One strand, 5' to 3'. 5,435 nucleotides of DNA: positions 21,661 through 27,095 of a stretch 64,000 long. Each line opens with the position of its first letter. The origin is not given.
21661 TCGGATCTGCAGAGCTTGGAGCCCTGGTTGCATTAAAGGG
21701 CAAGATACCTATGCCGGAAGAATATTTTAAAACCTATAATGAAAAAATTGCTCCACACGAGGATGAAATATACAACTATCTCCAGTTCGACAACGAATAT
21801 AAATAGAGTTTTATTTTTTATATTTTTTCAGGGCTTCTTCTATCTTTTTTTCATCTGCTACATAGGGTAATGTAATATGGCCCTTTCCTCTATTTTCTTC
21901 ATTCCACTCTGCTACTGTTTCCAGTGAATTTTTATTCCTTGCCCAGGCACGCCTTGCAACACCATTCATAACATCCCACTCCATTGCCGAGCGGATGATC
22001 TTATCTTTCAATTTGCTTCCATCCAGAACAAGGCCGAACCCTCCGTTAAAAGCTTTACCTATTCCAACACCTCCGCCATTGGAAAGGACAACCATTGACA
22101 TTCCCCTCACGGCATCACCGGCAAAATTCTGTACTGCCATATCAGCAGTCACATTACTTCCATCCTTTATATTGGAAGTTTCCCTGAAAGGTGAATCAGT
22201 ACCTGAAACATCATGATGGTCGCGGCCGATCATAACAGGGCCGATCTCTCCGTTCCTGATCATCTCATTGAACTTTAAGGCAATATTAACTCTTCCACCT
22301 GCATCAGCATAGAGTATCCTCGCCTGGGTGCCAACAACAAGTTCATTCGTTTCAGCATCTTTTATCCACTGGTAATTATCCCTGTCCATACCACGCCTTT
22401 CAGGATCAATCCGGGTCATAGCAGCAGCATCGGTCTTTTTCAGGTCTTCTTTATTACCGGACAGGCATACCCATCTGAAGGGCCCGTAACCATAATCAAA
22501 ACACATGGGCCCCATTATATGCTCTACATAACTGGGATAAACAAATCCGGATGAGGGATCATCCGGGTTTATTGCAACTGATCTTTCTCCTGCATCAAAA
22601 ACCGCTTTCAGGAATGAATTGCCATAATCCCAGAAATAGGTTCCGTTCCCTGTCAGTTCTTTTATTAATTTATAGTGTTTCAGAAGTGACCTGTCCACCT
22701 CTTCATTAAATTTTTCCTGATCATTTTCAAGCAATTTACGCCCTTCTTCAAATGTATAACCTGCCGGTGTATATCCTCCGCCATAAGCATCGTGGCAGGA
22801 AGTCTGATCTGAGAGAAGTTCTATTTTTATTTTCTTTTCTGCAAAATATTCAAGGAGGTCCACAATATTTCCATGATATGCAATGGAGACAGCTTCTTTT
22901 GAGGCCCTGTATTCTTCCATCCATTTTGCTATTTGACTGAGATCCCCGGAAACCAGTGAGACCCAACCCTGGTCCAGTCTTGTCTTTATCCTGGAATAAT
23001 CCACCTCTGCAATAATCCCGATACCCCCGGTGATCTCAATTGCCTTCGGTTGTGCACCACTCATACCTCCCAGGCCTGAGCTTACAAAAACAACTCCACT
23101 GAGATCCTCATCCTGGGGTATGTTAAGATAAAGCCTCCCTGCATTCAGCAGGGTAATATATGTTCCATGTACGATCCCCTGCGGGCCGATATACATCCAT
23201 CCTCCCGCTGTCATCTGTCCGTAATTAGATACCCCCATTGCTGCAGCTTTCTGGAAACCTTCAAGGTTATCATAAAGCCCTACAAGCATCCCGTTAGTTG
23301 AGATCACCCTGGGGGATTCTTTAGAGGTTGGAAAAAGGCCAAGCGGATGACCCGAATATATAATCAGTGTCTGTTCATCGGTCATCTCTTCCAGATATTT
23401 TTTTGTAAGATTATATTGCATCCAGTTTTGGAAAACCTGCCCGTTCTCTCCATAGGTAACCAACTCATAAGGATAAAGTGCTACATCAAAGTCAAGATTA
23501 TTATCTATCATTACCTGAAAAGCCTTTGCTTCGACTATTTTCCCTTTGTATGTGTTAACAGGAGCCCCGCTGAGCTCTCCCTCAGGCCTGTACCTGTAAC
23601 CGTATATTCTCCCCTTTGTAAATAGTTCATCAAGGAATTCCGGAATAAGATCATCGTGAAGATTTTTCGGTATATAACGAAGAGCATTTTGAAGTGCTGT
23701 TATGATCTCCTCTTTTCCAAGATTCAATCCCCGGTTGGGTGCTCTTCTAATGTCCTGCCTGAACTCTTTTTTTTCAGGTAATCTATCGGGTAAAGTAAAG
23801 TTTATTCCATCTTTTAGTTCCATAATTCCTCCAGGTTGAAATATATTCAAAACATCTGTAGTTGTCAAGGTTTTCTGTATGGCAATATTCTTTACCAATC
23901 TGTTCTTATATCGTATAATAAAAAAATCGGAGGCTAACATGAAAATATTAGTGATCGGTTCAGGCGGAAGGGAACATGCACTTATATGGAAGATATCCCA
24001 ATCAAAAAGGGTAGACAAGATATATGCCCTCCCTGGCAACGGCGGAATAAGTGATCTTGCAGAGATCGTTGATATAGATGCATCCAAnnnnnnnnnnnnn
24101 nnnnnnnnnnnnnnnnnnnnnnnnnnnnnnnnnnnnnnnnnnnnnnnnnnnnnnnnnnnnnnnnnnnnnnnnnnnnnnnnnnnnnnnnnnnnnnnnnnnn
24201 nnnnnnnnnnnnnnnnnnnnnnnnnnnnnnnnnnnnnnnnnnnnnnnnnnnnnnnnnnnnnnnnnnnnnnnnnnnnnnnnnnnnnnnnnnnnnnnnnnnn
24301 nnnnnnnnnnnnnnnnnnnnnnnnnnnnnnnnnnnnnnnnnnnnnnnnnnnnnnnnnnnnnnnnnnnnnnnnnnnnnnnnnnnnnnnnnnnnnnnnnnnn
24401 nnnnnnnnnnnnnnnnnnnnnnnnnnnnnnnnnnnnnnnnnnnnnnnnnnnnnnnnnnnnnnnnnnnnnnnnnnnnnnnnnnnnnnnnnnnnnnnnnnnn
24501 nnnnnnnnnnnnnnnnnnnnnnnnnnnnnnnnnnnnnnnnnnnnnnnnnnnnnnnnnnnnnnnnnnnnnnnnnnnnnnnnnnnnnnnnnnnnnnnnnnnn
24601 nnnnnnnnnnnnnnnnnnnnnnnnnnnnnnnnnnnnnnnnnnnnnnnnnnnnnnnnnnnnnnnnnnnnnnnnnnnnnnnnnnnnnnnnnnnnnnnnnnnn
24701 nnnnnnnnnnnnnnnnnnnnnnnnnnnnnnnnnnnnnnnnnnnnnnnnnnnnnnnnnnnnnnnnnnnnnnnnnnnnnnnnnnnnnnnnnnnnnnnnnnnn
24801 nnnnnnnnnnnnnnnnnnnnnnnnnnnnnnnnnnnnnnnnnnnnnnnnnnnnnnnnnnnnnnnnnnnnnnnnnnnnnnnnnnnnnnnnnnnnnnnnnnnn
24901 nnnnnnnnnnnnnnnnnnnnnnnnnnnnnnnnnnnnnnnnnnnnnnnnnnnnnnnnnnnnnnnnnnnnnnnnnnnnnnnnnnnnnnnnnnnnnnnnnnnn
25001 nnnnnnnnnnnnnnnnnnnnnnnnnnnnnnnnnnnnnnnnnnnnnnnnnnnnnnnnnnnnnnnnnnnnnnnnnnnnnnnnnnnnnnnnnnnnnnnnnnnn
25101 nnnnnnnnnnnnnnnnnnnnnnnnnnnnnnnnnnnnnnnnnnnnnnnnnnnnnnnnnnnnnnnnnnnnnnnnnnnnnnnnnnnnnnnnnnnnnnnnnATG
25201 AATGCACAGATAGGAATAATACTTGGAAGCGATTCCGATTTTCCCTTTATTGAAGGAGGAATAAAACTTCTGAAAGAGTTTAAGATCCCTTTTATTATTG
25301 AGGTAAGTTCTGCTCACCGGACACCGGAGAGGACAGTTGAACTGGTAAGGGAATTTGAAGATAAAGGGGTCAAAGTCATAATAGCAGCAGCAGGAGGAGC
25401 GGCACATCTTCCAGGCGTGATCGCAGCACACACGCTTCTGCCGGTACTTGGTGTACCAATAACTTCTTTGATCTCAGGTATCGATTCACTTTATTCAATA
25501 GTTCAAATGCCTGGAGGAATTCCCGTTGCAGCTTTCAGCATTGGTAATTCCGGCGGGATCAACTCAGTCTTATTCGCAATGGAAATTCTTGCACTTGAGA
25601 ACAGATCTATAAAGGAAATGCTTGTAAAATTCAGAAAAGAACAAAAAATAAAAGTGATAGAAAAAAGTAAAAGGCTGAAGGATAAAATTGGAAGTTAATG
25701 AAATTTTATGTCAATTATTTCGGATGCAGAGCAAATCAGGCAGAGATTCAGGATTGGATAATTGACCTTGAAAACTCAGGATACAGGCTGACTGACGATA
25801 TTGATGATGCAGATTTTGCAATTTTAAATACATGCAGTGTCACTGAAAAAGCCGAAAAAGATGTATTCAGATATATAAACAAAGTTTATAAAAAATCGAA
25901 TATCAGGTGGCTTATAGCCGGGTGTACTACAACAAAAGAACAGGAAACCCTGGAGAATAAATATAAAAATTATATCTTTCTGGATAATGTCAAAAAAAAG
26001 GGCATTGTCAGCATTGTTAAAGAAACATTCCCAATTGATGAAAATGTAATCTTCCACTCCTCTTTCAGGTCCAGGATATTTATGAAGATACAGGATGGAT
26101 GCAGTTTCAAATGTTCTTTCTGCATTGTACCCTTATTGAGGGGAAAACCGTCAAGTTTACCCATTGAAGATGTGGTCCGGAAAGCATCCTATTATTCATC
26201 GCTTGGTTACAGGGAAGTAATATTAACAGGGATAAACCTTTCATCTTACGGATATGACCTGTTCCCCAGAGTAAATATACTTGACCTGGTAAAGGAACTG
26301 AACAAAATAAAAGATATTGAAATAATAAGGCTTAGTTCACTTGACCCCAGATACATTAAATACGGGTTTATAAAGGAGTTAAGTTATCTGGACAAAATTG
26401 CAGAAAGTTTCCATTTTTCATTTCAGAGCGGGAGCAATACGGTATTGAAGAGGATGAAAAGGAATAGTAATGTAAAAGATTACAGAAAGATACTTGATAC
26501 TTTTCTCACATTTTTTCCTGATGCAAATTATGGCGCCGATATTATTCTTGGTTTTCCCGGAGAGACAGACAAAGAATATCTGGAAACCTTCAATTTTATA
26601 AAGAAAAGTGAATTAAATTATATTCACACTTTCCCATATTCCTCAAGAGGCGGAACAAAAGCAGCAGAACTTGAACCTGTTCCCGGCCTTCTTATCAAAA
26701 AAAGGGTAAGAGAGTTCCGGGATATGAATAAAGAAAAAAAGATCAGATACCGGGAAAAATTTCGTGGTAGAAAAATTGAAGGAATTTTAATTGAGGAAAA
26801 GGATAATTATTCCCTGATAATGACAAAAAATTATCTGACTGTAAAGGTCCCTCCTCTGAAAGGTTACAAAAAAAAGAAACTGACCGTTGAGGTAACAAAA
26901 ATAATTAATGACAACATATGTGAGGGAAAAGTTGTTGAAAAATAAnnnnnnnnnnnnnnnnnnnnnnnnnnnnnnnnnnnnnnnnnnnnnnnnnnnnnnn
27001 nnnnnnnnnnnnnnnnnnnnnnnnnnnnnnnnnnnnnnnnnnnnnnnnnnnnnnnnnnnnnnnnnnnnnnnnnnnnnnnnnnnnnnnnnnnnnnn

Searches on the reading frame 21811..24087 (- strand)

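Call 17: search_protein_families(library=pfam, proteins=[window:21811-24087:-], max_evalue=0.00001)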
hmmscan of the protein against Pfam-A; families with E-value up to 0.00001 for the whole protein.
window:21811-24087:- (758 aa): 3 families
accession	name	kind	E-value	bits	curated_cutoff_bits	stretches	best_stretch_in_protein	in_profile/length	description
PF17392.7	Urocanase_C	-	8.8e-80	267.2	23.6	1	530-726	3-195/196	Urocanase C-terminal domain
PF01175.24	Urocanase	-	4.1e-76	255.7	23.2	1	301-524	1-209/209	Urocanase Rossmann-like domain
PF17391.7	Urocanase_N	-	3.4e-50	169.6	23.2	1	175-298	4-127/127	Urocanase N-terminal domain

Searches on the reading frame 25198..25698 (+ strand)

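Call 17: search_protein_families(library=pfam, proteins=[window:25198-25698:+], max_evalue=0.00001)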
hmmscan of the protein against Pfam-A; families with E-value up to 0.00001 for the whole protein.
window:25198-25698:+ (166 aa): 1 family
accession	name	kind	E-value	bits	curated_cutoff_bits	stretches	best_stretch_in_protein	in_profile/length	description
PF00731.26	AIRC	-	1.2e-53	181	30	1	4-150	1-146/148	AIR carboxylase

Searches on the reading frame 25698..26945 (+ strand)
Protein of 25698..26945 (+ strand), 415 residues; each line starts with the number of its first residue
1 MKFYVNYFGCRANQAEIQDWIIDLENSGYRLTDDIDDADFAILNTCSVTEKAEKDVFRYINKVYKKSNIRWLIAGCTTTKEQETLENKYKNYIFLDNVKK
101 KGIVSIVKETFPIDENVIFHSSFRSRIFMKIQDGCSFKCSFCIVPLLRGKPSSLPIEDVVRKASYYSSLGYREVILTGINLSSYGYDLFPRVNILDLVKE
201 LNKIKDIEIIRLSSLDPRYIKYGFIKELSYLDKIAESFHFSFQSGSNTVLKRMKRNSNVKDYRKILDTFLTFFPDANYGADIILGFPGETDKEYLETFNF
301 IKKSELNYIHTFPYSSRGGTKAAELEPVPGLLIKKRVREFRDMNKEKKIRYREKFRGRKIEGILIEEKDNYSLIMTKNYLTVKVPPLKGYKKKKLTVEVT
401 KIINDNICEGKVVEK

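Call 17: search_protein_families(library=pfam, proteins=[window:25698-26945:+], max_evalue=0.00001)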
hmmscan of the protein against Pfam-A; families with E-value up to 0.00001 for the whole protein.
window:25698-26945:+ (415 aa): 2 families
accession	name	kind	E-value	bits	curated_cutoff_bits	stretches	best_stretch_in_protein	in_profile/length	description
PF04055.27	Radical_SAM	-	1.9e-21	77.4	29.5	1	130-301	2-166/166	Radical SAM superfamily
PF00919.26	UPF0004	-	5.6e-20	71.6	27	1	2-90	1-91/98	Uncharacterized protein family UPF0004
